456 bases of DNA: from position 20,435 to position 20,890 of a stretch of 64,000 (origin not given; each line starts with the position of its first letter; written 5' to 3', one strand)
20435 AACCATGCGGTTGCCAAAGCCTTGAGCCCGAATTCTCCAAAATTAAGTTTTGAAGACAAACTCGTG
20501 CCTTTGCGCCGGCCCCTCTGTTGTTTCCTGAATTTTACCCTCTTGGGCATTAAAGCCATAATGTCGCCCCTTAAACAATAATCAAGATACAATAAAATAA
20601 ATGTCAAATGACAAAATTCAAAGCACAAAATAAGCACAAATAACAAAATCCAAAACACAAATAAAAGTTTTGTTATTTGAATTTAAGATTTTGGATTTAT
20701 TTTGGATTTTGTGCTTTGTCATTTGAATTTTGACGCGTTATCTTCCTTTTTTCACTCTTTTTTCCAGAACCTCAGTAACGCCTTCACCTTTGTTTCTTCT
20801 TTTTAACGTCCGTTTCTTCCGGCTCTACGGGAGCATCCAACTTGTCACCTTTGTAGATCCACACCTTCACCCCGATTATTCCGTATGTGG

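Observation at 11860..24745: Two families of long AT-rich palindromes (A: CAAAAT-like repeats then ATTTTG; B: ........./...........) embedded between cistrons of the ribosomal operons, one fused into the S5 coding sequence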

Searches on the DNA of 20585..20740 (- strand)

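Call 51: search_dna_similar(query=window:20585-20740:-, collection=plasmids, mode=distant, max_evalue=0.001)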
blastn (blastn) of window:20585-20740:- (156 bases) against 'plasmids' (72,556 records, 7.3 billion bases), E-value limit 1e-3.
No match.
